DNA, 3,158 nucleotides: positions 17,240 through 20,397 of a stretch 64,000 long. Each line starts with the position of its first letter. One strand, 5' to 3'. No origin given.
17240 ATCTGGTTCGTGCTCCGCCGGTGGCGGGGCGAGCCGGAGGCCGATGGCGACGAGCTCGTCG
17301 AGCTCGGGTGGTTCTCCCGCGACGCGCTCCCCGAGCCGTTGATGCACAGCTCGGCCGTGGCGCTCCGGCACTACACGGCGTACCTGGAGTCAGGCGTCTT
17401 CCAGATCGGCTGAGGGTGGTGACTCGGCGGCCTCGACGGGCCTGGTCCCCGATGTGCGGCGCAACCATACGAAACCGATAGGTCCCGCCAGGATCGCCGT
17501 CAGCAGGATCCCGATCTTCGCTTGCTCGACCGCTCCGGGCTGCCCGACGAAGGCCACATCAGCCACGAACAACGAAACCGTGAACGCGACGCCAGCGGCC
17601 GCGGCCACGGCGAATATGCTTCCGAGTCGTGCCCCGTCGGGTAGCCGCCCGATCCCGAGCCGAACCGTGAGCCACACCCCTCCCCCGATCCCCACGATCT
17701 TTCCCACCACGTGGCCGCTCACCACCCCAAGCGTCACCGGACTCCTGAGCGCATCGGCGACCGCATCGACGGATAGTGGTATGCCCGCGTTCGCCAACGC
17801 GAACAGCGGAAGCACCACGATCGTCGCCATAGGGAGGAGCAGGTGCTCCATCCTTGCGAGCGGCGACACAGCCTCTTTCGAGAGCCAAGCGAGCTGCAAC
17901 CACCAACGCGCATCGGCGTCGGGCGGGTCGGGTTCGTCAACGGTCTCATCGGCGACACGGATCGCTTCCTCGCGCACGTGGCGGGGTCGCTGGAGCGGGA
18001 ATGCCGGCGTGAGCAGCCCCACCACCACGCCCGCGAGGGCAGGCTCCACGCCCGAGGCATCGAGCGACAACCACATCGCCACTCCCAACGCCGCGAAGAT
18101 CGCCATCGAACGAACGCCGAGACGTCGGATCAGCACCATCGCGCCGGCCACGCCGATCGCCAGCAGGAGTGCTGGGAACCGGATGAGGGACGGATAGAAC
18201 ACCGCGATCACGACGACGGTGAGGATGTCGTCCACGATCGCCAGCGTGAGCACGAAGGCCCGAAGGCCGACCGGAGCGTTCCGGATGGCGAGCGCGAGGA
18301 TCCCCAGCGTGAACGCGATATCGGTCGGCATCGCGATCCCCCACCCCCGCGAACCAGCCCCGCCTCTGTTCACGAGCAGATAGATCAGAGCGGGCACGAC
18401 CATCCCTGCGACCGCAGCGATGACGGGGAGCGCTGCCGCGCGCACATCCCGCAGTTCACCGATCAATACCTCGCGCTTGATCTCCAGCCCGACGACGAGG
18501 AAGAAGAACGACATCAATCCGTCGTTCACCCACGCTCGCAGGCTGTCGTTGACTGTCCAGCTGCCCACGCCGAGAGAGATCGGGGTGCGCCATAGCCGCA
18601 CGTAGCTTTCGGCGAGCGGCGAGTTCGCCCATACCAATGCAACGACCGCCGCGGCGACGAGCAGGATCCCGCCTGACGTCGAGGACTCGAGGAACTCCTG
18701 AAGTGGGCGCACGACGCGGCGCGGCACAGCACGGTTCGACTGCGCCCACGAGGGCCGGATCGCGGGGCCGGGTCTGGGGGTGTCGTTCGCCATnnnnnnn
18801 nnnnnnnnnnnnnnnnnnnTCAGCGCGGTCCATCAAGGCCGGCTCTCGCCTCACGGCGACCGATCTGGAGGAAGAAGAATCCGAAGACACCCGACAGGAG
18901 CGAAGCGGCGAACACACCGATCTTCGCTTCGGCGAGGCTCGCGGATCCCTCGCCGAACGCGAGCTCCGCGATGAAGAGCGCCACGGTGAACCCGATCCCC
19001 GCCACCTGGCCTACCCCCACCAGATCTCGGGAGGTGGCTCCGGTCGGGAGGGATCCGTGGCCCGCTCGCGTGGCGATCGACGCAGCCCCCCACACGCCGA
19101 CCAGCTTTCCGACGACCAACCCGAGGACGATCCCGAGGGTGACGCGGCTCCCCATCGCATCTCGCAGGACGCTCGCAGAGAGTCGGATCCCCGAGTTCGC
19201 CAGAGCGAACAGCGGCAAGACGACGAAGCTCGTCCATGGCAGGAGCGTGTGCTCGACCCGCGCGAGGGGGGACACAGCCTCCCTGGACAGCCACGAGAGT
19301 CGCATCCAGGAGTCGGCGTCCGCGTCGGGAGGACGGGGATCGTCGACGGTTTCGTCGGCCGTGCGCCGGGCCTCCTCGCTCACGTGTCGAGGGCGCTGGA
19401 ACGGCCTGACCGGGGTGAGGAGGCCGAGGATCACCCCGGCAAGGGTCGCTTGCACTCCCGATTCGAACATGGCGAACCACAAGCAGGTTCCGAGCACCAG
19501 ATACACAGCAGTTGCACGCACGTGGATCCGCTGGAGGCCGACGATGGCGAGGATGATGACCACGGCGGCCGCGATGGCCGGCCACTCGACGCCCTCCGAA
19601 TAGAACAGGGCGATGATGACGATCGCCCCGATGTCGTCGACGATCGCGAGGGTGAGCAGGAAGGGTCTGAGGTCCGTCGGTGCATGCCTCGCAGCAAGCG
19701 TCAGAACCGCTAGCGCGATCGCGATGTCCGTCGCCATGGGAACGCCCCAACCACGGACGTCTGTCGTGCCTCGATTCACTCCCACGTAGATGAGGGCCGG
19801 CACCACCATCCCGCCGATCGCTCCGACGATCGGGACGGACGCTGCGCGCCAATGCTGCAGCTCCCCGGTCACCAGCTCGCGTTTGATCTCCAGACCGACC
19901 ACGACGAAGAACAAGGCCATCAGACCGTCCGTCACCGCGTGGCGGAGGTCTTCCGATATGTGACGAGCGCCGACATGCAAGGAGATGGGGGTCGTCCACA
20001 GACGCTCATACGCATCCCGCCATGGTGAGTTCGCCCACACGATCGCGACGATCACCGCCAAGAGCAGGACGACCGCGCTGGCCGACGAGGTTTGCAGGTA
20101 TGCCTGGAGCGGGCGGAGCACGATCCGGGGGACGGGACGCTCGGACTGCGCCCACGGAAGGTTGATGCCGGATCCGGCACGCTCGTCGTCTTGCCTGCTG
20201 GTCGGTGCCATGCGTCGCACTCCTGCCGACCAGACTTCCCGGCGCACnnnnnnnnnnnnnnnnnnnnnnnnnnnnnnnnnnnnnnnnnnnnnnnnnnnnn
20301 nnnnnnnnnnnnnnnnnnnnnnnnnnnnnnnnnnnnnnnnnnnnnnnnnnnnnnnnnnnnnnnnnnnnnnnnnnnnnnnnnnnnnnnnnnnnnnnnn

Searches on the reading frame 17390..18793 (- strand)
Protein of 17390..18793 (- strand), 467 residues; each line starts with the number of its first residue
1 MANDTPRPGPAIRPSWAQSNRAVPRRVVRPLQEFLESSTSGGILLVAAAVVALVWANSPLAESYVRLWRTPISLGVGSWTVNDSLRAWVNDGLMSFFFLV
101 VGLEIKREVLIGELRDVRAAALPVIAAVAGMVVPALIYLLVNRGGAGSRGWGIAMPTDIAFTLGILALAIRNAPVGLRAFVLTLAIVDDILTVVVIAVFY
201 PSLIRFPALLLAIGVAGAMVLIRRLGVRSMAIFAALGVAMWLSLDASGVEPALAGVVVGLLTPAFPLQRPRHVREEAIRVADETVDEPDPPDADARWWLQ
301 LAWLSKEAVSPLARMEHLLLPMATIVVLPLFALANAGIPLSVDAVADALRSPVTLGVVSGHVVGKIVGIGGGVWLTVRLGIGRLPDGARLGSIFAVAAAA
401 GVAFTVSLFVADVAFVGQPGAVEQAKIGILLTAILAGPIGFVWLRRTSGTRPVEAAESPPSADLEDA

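Call 7: search_protein_families(library=pfam, max_evalue=0.01, proteins=[window:17390-18793:-])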
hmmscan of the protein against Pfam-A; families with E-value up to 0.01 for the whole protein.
window:17390-18793:- (467 aa): 1 family
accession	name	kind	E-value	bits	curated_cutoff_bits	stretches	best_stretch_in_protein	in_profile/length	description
PF06965.17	Na_H_antiport_1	-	1.6e-129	432.5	23.5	1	33-444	2-374/374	Na+/H+ antiporter 1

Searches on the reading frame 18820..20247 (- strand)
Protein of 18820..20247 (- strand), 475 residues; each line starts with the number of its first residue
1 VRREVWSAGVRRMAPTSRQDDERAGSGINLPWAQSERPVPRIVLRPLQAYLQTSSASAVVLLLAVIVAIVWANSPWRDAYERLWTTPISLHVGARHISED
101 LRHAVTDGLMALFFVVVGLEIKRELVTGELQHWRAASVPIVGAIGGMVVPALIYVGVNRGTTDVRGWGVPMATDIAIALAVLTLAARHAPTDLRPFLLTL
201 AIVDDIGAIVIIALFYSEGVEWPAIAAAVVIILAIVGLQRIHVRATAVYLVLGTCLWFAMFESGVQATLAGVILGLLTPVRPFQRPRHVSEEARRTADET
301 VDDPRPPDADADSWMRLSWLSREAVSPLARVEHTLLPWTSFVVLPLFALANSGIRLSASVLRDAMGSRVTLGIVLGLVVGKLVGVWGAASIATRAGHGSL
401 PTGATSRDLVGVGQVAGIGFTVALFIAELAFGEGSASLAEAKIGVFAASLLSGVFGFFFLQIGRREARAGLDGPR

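Call 66: search_protein_families(library=pfam, max_evalue=0.01, proteins=[window:18820-20247:-])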
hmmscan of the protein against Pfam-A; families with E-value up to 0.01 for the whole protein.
window:18820-20247:- (475 aa): 1 family
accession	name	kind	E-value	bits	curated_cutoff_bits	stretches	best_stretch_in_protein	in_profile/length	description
PF06965.17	Na_H_antiport_1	-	7.4e-140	466.5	23.5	1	49-460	2-374/374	Na+/H+ antiporter 1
